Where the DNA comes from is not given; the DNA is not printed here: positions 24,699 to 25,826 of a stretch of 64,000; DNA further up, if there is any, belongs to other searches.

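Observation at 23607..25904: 765-aa secreted cysteine-rich modular protein ending in a transglutaminase-like protease domain and a Trp-rich tail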

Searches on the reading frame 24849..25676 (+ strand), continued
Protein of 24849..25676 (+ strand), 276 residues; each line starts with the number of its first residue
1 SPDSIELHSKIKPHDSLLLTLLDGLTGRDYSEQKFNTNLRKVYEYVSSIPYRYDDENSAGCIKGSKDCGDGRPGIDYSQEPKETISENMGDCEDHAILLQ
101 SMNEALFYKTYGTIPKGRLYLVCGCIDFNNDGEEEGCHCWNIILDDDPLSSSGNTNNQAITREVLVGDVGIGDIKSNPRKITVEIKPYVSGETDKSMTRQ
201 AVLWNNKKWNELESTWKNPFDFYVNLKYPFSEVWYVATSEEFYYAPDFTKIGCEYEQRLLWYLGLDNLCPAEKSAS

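Call 71: search_protein_families(library=ncbifam, proteins=[L048:728-1717:-, L048:11906-13567:-, L048:14498-15700:-, L050:7007-8341:+], max_evalue=0.00001)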
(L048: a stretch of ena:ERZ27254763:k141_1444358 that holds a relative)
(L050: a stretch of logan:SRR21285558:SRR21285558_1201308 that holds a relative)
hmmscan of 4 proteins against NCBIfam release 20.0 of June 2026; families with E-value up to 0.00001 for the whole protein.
L048:728-1717:- (329 aa): 6 families
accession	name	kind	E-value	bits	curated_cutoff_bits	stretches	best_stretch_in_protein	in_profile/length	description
NF007174.0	PRK09605.1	equivalog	4.5e-135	451.2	447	1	5-328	2-325/535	bifunctional N(6)-L-threonylcarbamoyladenine synthase/serine/threonine protein kinase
TIGR03722.2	arch_KAE1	equivalog_domain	6.5e-130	433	375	1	6-328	1-323/323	KEOPS complex N(6)-L-threonylcarbamoyladenine synthase Kae1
TIGR00329.1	gcp_kae1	subfamily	2.8e-85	286.2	207.8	1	7-296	1-305/305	tRNA (adenosine(37)-N6)-threonylcarbamoyltransferase complex transferase subunit TsaD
TIGR03723.1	T6A_TsaD_YgjD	equivalog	3.3e-64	217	296.1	1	7-301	2-311/314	tRNA (adenosine(37)-N6)-threonylcarbamoyltransferase complex transferase subunit TsaD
TIGR03725.1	T6A_YeaZ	equivalog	1.5e-06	28.4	69.3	1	7-112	2-94/212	tRNA (adenosine(37)-N6)-threonylcarbamoyltransferase complex dimerization subunit type 1 TsaB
TIGR00143.1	hypF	equivalog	3e-06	25.7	466.1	1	157-295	591-734/741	carbamoyltransferase HypF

L048:11906-13567:- (553 aa): 18 families
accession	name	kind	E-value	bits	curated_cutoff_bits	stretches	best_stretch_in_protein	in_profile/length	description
TIGR00928.1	purB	equivalog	3.2e-86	289.8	326.2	1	115-542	9-435/436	adenylosuccinate lyase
NF006764.0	PRK09285.1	equivalog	5.3e-66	222.9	446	1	93-540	4-453/456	adenylosuccinate lyase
NF052536.2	CoM_syn_XcbD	exception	3.1e-53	181.1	600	1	116-542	19-442/443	3-sulfopropionylcysteine synthase XcbD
NF006500.1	PRK08937.2-4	subfamily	3.3e-53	181.1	626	1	131-543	34-443/448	adenylosuccinate lyase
NF006554.0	PRK09053.1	equivalog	9.6e-53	179.6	595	1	120-547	22-449/453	3-carboxy-cis,cis-muconate cycloisomerase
TIGR02426.1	protocat_pcaB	equivalog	2.2e-39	135.4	355.75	1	119-442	14-333/338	3-carboxy-cis,cis-muconate cycloisomerase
NF052556.1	NtrsucLyaStm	equivalog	4.2e-31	108.3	650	1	121-541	32-462/466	nitrosuccinate lyase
NF004631.0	PRK05975.1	equivalog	3.3e-24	85.5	371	1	117-394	21-291/352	3-carboxy-cis,cis-muconate cycloisomerase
TIGR00979.1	fumC_II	equivalog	1.3e-14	53.9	664.75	1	199-404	134-343/458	class II fumarate hydratase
TIGR00838.1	argH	equivalog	5.2e-14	52.1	279.5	1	130-508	32-408/455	argininosuccinate lyase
NF008909.0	PRK12273.1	subfamily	5.9e-13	48.5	510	1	218-510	158-447/474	aspartate ammonia-lyase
NF009089.0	PRK12425.1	equivalog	3e-11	42.8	840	1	195-396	131-336/464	class II fumarate hydratase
NF008964.0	PRK12308.1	equivalog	1.9e-09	36.4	657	1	183-392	91-293/624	argininosuccinate lyase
NF005218.0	PRK06705.1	equivalog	1.3e-07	30.7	883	1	123-407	35-315/502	argininosuccinate lyase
NF033789.1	repress_SdpR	subfamily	4.7e-07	29.6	100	1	13-67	12-66/79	autorepressor SdpR family transcription factor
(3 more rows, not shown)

L048:14498-15700:- (400 aa): 11 families
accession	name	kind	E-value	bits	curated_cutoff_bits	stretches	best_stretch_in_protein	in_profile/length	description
TIGR02483.1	PFK_mixed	subfamily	5e-68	229.6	430.55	1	4-352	1-321/325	phosphofructokinase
NF002872.1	PRK03202.1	subfamily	1.2e-59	201.9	253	1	3-356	1-304/323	ATP-dependent 6-phosphofructokinase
NF010674.0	PRK14071.1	equivalog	2.4e-53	181.4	544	1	2-341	4-320/360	ATP-dependent 6-phosphofructokinase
TIGR02482.1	PFKA_ATP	equivalog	3.4e-42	144.5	371.35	1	4-234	1-216/301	6-phosphofructokinase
NF041103.1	PFKA_PPi_Ttgales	equivalog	1.3e-36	126.5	550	1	5-355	1-346/407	diphosphate--fructose-6-phosphate 1-phosphotransferase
NF005301.0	PRK06830.1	equivalog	1.1e-31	109.8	400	1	4-330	83-390/445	ATP-dependent 6-phosphofructokinase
TIGR02478.1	6PF1K_euk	equivalog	1.4e-27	96.2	708.4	2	3-118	1-107/744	6-phosphofructokinase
NF010675.0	PRK14072.1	subfamily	4.5e-20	71.8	273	1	3-345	4-338/416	diphosphate--fructose-6-phosphate 1-phosphotransferase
NF005482.0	PRK07085.1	subfamily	4.4e-12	45.3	446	1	3-209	74-277/558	diphosphate--fructose-6-phosphate 1-phosphotransferase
TIGR02477.1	PFKA_PPi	equivalog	7.1e-10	38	587.95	1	4-232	69-298/539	diphosphate--fructose-6-phosphate 1-phosphotransferase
NF005121.0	PRK06555.1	equivalog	9.6e-10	37.8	395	1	2-194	3-205/404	pyrophosphate--fructose-6-phosphate 1-phosphotransferase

L050:7007-8341:+ (444 aa): 33 families (the best 25 are shown)
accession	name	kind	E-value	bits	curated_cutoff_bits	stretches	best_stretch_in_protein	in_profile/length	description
NF053631.1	RNA_helic_CshA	equivalog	6.6e-132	440.4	646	1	3-362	1-363/434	degradosome RNA helicase CshA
NF008744.0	PRK11776.1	equivalog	2.7e-117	392.2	524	1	2-362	5-368/460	ATP-dependent RNA helicase DbpA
NF008394.0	PRK11192.1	equivalog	3.4e-104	349.1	507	1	1-360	3-371/441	ATP-dependent RNA helicase SrmB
NF007882.0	PRK10590.1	equivalog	4.6e-103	345.6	743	1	1-428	1-442/456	ATP-dependent RNA helicase RhlE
NF053636.1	DDHlcsCsdAPsy1082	equivalog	1.9e-98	330.2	890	1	1-437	3-442/512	DEAD/DEAH box helicase CsdA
NF008642.0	PRK11634.1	equivalog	1.4e-94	317.7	989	1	2-362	7-371/628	DEAD/DEAH family ATP-dependent RNA helicase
NF053711.1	RNA_heli_RhlE1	exception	4.4e-94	315.7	750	1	1-358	1-366/434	RNA helicase RhlE1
NF053710.1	RNA_heli_RhlE2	exception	1.1e-93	314.8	925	1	1-424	1-438/635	RNA helicase RhlE2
NF003419.0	PRK04837.1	equivalog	2.4e-91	306.6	588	1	3-341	11-361/424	ATP-dependent RNA helicase RhlB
NF002340.1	PRK01297.1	equivalog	4.6e-90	302.1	564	1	2-350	2-363/372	ATP-dependent RNA helicase RhlB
NF003390.0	PRK04537.1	equivalog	7.9e-78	262.9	732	1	2-359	10-380/572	ATP-dependent RNA helicase RhlB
NF010337.0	PRK13766.1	equivalog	1.9e-26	92.4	610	2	221-346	347-483/781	Hef nuclease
TIGR01389.1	recQ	equivalog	9.6e-23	80.4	640.2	1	26-355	16-343/591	DNA helicase RecQ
TIGR00614.1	recQ_fam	subfamily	1.9e-18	66.5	219.8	1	24-352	12-342/470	RecQ family ATP-dependent DNA helicase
NF008279.0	PRK11057.1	equivalog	5.4e-15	54.8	1015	1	20-356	22-356/608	ATP-dependent DNA helicase RecQ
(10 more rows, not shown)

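Call 79: find_related_loci(query=A4, collection=viral_contigs, flank=8000)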
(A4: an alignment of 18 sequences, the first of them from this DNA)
Query A4 (253 aa) in viral_contigs; peptide patterns used: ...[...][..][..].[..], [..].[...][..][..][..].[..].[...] (x = any residue, [..] = any of these).
242 stretches matched a pattern, but none encodes a relative of the query by tblastn (E <= 1e-3).

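Call 80: fold_search(model_id=the predicted structure, library=viral)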
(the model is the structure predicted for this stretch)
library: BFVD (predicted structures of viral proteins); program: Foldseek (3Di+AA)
matches with E <= 10: 208; with E <= 0.001: 1
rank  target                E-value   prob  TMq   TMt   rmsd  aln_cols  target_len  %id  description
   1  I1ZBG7                2.3e-04  1.00  0.30  0.26   5.1       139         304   11  (no name in the UniProt tables at hand)
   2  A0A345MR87            1.4e-03  0.94  0.25  0.12  14.7       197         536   12  (no name in the UniProt tables at hand)
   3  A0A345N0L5            5.6e-02  0.54  0.26  0.17  15.6       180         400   12  (no name in the UniProt tables at hand)
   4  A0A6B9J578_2          8.5e-02  0.25  0.22  0.08  15.7       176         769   15  (no name in the UniProt tables at hand)
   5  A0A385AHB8            3.9e-01  0.51  0.22  0.05   5.3       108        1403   13  Prominin [Methanobacterium virus Drs3]
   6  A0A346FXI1            4.2e-01  0.08  0.17  0.17  13.2       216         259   10  (no name in the UniProt tables at hand)
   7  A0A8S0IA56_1          5.9e-01  0.02  0.15  0.07  18.4       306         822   10  (no name in the UniProt tables at hand)
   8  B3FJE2                7.1e-01  0.02  0.12  0.15  15.2       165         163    9  Uncharacterized protein [Pseudomonas phage 201phi2-1]
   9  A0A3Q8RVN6            9.5e-01  0.02  0.09  0.04  16.7       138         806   11  RNA1 polyprotein [Arabis mosaic virus]
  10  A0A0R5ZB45            1.0e+00  0.02  0.10  0.08  15.7       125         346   15  Uncharacterized protein [phocid gammaherpesvirus 3]
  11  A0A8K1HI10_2          1.1e+00  0.02  0.08  0.03  15.0       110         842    8  Nonstructural polyprotein [Rodent dicistro-like virus]
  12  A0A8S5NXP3            1.1e+00  0.04  0.10  0.21  16.8        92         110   11  DUF551 domain-containing protein [Siphoviridae sp. ctckI12]
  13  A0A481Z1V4            1.1e+00  0.02  0.09  0.11  10.7        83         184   20  Uncharacterized protein [Mimivirus LCMiAC02]
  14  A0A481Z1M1            1.1e+00  0.01  0.10  0.12  13.8       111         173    9  Uncharacterized protein [Pithovirus LCPAC001]
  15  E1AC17                1.4e+00  0.01  0.08  0.13  12.4        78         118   13  (no name in the UniProt tables at hand)
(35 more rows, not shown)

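Call 90: search_protein_families(library=pfam, proteins=[P0006, P0013, P0024, P0007, P0025, P0023], max_evalue=0.1)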
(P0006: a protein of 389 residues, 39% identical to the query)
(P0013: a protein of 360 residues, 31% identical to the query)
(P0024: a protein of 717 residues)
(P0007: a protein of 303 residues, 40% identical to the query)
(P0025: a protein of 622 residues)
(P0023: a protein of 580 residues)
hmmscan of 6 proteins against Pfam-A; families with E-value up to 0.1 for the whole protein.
P0006 (389 aa): 3 families
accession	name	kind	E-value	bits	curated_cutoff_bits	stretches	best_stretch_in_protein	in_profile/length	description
PF24656.1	CEPT76_peptidase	-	2.6e-06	28.1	27.8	1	179-253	1-77/121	CEP76 peptidase-like domain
PF01841.26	Transglut_core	-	1.5e-05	25.7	23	1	154-244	16-94/108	Transglutaminase-like superfamily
PF21164.2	Dumpy_DPY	-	0.00046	20.5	27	1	43-63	1-21/24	Dumpy, DPY module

P0013 (360 aa): 4 families
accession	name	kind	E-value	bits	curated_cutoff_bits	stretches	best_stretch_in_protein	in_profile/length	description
PF24656.1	CEPT76_peptidase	-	0.00021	21.9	27.8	1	75-140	1-54/121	CEP76 peptidase-like domain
PF04473.18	DUF553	-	0.00029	20.8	20.5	1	34-140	1-103/140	Transglutaminase-like domain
PF06035.17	Peptidase_C93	-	0.0072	16.6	27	1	49-97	39-83/162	Bacterial transglutaminase-like cysteine proteinase BTLCP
PF01841.26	Transglut_core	-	0.015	16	23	1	50-105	16-68/108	Transglutaminase-like superfamily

P0024 (717 aa): 9 families
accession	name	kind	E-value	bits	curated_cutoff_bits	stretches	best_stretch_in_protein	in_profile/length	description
PF13240.11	Zn_Ribbon_1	-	0.00023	21.3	25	1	694-715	2-23/23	zinc-ribbon domain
PF12773.13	DZR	-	0.00079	20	27.3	1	694-716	1-23/45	Double zinc ribbon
PF24463.1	DUF7577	-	0.0021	18.1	28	1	691-716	2-27/27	Domain of unknown function (DUF7577)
PF24656.1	CEPT76_peptidase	-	0.0026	18.3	27.8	1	89-122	1-34/121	CEP76 peptidase-like domain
PF01841.26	Transglut_core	-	0.013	16.2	23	1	61-151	13-94/108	Transglutaminase-like superfamily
PF17032.10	Zn_ribbon_15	-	0.026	15.8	28.9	1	691-712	52-73/73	zinc-ribbon family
PF09889.16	DUF2116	-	0.034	14.5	26.8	1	692-714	4-27/59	Probable treble clef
PF13248.11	Zn_ribbon_3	-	0.057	13.4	27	0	693-715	4-26/26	zinc-ribbon domain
PF18912.6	DZR_2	-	0.081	13.2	27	0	692-715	8-31/56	Double zinc ribbon domain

P0007 (303 aa): 3 families
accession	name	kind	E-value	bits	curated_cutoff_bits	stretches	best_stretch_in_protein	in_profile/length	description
PF06035.17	Peptidase_C93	-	0.00025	21.3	27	1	71-118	42-85/162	Bacterial transglutaminase-like cysteine proteinase BTLCP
PF01841.26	Transglut_core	-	0.0022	18.7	23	1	71-123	18-67/108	Transglutaminase-like superfamily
PF04473.18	DUF553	-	0.0072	16.2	20.5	1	81-122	30-76/140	Transglutaminase-like domain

P0025 (622 aa): 3 families
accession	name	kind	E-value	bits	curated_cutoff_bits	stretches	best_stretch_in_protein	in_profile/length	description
PF24656.1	CEPT76_peptidase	-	0.00057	20.5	27.8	1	103-138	1-36/121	CEP76 peptidase-like domain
PF04473.18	DUF553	-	0.01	15.8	20.5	1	63-132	2-78/140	Transglutaminase-like domain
PF01841.26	Transglut_core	-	0.066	13.9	23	0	76-130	15-65/108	Transglutaminase-like superfamily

P0023 (580 aa): 0 families
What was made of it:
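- On Transglutaminase-like cysteine-peptidase superfamily (Pfam clan Peptidase_CA, transglutaminase branch): Family member P0006 passes the Transglut_core (25.7 against 23) and CEPT76_peptidase (28.1 against 27.8) cut-offs (call 90).
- P0006 passes the curated cut-offs of Transglut_core and CEPT76_peptidase (call 90).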
